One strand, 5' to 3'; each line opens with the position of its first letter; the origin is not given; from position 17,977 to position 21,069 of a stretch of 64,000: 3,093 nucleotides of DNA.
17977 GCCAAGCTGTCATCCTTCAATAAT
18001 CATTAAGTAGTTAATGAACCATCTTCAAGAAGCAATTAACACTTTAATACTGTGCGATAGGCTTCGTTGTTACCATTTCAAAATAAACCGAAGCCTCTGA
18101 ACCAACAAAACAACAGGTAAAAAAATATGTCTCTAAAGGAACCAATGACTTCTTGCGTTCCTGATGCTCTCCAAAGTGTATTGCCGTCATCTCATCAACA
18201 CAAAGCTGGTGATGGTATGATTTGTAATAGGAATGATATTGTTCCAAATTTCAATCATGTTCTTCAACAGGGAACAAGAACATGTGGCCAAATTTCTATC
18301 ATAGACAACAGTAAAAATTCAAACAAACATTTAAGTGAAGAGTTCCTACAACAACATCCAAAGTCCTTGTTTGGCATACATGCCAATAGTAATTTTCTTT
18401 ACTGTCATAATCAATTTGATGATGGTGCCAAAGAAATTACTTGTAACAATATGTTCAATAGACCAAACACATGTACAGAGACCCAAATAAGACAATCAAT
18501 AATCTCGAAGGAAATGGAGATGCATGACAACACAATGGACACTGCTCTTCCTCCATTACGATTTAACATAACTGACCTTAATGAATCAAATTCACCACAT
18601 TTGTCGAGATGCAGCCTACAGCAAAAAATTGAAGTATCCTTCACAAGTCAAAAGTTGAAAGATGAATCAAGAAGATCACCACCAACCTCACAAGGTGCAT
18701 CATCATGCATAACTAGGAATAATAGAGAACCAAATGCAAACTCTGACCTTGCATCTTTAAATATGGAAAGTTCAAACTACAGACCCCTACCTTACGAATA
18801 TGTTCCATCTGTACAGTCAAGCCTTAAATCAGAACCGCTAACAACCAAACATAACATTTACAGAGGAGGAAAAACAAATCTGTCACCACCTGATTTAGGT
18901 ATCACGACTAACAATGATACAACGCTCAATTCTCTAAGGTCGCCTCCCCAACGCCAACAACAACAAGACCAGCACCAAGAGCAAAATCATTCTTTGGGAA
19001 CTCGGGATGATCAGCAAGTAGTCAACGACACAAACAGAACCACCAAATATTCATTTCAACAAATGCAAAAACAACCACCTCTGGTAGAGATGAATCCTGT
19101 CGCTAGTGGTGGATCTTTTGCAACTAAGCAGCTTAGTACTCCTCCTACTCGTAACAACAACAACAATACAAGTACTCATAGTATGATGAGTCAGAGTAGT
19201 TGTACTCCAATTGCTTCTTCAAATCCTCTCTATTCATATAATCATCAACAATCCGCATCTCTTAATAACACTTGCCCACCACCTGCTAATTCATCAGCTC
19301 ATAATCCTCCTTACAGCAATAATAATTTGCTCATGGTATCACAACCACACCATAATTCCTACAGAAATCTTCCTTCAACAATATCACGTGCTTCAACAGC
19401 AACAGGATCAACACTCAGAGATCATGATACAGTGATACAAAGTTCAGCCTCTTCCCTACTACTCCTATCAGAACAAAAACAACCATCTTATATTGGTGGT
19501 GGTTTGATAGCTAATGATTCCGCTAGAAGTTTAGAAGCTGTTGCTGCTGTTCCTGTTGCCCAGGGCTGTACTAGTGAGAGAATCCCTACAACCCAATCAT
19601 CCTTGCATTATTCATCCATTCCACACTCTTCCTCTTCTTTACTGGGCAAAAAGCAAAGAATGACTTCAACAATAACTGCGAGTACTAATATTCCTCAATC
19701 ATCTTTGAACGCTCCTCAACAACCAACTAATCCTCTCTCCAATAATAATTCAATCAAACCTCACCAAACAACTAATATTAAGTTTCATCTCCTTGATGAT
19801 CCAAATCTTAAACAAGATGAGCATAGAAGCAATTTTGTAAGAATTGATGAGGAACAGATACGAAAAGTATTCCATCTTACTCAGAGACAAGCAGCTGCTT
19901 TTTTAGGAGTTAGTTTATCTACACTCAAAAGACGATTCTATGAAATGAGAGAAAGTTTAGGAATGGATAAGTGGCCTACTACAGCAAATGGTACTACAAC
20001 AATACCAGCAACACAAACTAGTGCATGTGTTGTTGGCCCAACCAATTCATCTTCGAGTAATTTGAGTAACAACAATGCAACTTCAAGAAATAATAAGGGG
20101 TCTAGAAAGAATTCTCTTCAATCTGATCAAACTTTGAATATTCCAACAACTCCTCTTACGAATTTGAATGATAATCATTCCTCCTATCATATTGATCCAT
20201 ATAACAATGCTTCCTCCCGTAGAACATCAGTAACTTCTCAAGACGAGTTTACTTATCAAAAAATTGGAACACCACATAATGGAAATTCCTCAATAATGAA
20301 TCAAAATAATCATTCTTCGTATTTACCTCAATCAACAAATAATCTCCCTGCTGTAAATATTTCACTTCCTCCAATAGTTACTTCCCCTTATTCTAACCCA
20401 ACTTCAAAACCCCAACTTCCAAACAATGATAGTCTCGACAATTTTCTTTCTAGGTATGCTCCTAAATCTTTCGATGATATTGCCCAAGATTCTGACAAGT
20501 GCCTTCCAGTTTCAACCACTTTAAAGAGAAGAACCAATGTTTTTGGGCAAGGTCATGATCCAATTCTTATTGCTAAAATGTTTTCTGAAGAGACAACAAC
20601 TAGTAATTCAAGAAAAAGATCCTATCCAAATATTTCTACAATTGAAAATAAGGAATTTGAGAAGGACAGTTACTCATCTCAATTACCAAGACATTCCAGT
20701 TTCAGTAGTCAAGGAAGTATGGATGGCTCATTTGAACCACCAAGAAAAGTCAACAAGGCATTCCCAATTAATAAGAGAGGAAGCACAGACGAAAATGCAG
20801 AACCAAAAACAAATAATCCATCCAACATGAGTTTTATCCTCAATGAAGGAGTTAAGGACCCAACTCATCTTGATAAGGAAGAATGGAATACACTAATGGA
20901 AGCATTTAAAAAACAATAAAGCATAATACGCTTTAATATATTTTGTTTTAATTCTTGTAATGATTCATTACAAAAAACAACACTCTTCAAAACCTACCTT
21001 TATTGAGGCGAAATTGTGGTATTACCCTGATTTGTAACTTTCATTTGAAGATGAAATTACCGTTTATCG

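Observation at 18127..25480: Two paralogous low-complexity proteins sharing a divergent RWP-RK-like (KWP) C-terminal domain, flanking a GGT gene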

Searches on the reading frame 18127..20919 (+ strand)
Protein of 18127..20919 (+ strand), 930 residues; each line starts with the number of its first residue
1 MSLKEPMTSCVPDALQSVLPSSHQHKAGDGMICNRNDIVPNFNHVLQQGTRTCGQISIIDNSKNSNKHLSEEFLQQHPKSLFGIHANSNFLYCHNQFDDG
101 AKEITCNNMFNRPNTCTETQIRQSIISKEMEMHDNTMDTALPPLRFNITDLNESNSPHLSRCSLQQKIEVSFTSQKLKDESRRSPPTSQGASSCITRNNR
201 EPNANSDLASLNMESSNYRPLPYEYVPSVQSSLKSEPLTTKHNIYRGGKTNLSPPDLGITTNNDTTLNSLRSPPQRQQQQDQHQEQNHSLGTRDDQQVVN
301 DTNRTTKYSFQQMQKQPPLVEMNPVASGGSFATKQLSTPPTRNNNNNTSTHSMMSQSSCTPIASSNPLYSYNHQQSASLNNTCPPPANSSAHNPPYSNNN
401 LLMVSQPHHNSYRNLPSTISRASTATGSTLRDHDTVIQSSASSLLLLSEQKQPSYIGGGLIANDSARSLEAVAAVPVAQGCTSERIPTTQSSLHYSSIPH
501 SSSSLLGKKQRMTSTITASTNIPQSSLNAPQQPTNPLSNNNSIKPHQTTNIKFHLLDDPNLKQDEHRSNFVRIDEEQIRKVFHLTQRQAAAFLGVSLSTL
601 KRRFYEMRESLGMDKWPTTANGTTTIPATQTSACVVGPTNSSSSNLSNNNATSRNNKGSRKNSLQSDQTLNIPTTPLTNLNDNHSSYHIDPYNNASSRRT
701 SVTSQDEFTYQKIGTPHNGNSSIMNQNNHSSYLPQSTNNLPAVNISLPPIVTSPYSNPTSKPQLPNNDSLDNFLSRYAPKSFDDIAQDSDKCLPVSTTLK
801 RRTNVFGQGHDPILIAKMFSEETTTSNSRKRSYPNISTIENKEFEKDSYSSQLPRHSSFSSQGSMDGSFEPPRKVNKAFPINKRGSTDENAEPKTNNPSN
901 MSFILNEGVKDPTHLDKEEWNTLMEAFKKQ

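Call 3: search_protein_families(library=pfam, proteins=[window:18127-20919:+], max_evalue=1)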
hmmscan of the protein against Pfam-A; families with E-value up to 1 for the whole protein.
window:18127-20919:+ (930 aa): 7 families
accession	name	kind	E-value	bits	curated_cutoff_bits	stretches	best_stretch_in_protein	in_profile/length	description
PF02042.20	RWP-RK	-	7.2e-08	32.7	29.3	1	574-618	3-43/49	RWP-RK domain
PF20432.4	Xre-like-HTH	-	0.0067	17.1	25.8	1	580-602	20-42/63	Antitoxin Xre-like helix-turn-helix domain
PF08281.18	Sigma70_r4_2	-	0.1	12.7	25.7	1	579-605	22-48/54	Sigma-70, region 4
PF20546.3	DUF6760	-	0.19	12.2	27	0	828-865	35-72/89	Family of unknown function (DUF6760)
PF13545.12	HTH_Crp_2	-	0.2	12.1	27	1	580-609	19-48/70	Crp-like helix-turn-helix domain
PF13613.12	HTH_Tnp_4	-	0.23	11.5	27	1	583-609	19-45/53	Helix-turn-helix of DDE superfamily endonuclease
PF01381.28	HTH_3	-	0.25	11.8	23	1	577-602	3-28/55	Helix-turn-helix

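Call 5: find_homologous_proteins(query=window:18127-20919:+)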
Query window:18127-20919:+ (930 aa): 1 proteins with E <= 0.001 among 8000 candidates.
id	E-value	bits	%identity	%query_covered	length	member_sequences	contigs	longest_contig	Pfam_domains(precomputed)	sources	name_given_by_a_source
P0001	0.0e+0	2061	100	100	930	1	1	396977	PF02042.22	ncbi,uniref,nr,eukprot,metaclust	ncbi:hypothetical protein NAEGRDRAFT_58387 [Naegleria gruberi]|uniref:RWP-RK domain-containing prote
